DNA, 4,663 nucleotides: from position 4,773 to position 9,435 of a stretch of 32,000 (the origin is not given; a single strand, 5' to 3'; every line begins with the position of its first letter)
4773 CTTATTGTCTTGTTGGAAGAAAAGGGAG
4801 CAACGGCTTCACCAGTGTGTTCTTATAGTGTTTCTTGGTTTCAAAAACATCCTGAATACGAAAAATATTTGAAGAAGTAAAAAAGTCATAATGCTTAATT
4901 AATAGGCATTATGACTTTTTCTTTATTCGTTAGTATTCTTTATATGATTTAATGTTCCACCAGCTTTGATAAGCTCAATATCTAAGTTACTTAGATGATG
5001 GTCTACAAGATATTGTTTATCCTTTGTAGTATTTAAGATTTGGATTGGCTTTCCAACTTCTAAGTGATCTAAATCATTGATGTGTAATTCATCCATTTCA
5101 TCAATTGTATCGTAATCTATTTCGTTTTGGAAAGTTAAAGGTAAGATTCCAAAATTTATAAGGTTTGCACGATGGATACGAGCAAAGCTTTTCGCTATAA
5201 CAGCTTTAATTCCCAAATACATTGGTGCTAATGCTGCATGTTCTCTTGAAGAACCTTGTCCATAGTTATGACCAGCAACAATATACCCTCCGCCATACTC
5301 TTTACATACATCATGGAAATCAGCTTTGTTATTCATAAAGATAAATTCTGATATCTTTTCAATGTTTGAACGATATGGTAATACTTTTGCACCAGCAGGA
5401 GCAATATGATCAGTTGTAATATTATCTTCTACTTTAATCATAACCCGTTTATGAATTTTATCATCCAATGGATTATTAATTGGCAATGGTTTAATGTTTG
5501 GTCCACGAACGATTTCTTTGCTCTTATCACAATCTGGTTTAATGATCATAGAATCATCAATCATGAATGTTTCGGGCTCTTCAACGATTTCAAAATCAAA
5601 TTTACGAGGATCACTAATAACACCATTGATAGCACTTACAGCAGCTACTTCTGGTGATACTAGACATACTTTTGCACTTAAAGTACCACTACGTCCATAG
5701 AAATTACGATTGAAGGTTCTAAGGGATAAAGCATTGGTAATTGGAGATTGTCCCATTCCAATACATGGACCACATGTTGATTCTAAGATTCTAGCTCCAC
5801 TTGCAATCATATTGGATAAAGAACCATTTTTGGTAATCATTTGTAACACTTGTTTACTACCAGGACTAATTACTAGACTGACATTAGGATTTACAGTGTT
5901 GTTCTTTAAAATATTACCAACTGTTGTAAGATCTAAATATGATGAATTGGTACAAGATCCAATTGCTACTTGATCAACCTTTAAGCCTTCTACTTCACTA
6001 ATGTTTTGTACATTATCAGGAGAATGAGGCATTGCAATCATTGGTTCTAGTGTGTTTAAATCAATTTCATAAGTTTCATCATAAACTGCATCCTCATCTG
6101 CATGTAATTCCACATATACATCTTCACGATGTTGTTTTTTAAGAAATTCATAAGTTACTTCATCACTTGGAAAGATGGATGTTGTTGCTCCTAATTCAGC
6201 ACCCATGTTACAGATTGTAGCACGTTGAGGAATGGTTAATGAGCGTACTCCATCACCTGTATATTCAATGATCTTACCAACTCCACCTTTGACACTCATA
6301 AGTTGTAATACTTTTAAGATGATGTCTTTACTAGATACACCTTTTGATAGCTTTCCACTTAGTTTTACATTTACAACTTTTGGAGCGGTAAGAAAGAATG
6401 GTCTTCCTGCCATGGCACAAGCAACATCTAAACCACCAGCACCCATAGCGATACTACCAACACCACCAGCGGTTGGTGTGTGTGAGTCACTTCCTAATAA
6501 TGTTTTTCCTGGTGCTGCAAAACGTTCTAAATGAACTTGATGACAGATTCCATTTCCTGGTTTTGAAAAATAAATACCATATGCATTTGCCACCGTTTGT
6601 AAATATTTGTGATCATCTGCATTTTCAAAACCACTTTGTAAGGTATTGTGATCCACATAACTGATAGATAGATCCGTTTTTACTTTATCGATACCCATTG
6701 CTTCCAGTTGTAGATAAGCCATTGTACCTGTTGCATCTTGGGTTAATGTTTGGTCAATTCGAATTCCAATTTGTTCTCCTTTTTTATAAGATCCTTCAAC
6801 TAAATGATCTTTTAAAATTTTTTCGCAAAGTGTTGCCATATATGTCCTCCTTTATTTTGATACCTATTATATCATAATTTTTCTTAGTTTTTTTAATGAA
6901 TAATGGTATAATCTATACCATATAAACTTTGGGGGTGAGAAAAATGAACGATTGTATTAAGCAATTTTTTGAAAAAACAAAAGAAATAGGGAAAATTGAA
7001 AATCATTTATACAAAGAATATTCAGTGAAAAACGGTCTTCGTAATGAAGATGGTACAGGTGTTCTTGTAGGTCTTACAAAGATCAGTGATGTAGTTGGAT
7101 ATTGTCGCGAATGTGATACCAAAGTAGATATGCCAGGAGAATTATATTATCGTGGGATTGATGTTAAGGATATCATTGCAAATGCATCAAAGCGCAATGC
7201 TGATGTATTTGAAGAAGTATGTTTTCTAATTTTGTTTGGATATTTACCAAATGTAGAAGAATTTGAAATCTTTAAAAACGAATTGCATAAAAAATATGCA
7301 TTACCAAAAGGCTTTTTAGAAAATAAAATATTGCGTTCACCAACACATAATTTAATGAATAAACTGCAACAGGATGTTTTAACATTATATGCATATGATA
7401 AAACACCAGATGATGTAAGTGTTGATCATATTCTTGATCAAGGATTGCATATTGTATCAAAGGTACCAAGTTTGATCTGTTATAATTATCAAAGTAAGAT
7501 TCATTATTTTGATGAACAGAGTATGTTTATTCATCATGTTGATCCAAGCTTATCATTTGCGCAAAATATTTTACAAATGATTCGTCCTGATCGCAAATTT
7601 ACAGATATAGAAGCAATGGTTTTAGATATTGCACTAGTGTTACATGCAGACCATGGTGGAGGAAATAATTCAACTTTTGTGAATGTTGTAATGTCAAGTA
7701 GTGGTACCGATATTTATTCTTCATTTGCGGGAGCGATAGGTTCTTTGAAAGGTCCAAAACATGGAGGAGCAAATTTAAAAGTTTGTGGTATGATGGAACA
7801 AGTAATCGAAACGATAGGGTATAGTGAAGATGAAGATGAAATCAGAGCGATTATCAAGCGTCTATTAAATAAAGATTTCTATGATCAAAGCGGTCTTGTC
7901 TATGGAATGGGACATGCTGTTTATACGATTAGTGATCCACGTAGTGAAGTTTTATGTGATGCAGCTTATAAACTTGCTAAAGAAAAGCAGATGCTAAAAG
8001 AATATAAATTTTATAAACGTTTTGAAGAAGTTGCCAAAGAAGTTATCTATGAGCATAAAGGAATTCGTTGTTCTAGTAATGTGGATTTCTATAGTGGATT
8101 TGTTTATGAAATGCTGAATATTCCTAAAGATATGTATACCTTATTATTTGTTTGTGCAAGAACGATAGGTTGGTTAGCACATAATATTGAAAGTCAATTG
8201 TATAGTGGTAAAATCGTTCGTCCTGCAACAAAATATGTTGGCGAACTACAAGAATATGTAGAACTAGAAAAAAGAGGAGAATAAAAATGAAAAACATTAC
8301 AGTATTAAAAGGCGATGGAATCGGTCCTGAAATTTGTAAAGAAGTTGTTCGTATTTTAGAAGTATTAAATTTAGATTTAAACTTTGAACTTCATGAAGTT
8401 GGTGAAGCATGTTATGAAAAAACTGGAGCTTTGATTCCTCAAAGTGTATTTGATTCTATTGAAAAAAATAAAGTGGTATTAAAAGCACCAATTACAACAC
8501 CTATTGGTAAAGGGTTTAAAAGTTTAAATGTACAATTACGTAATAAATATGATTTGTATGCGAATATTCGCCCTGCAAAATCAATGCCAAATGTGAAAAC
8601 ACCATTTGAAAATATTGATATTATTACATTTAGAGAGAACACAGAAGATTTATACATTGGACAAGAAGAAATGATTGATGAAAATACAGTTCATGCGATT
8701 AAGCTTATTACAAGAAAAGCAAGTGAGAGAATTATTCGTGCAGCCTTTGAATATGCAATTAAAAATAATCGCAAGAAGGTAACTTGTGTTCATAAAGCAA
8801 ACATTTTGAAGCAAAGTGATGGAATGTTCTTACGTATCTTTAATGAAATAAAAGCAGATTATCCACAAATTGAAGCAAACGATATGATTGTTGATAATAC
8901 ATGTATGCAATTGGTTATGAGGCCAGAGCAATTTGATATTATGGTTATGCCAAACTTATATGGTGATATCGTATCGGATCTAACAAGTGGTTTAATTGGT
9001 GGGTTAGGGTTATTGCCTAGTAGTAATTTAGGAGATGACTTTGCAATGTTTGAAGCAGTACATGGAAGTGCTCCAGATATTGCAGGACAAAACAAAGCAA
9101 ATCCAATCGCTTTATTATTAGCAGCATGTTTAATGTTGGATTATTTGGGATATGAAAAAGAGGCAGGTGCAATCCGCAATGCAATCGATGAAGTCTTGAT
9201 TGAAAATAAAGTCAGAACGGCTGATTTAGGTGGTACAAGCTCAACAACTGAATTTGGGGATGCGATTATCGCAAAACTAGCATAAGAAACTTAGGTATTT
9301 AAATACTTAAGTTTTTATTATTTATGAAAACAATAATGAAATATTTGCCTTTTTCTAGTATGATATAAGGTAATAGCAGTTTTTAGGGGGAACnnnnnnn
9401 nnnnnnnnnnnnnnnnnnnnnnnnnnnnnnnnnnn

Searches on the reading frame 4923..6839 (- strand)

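Call 74: search_protein_families(library=pfam, proteins=[window:4923-6839:-])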
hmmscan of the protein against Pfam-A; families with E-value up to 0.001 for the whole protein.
window:4923-6839:- (638 aa): 2 families
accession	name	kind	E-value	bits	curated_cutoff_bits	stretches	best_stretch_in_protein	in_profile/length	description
PF00330.25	Aconitase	-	2.1e-112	376.9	28.7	1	6-406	1-463/463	Aconitase family (aconitate hydratase)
PF00694.25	Aconitase_C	-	8.1e-25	88.1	22.8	1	507-573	61-131/131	Aconitase C-terminal domain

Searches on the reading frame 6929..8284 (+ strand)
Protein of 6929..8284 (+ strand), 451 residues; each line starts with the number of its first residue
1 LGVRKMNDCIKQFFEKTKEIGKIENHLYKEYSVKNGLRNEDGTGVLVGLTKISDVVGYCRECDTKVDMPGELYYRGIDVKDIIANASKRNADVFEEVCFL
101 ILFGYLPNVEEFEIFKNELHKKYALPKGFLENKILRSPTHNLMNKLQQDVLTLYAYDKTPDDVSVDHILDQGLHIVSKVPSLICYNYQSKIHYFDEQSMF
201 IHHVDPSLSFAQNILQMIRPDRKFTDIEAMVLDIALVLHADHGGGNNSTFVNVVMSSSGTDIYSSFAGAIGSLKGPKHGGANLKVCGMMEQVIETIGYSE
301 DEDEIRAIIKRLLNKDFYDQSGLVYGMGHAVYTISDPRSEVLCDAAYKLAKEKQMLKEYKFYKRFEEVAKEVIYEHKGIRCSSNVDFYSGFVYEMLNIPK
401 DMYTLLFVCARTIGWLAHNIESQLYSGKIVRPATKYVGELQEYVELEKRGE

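Call 74: search_protein_families(library=pfam, proteins=[window:6929-8284:+])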
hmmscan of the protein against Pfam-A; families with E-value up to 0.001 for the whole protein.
window:6929-8284:+ (451 aa): 1 family
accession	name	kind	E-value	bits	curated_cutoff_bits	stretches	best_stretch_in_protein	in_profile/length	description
PF00285.26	Citrate_synt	-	1.9e-101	340.1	27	1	43-433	3-357/357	Citrate synthase, C-terminal domain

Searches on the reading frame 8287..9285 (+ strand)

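Call 74: search_protein_families(library=pfam, proteins=[window:8287-9285:+])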
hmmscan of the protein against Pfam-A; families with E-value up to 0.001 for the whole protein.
window:8287-9285:+ (332 aa): 1 family
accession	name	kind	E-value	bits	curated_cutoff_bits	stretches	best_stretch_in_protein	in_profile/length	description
PF00180.25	Iso_dh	-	1.4e-112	376.8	27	1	3-327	1-348/348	Isocitrate/isopropylmalate dehydrogenase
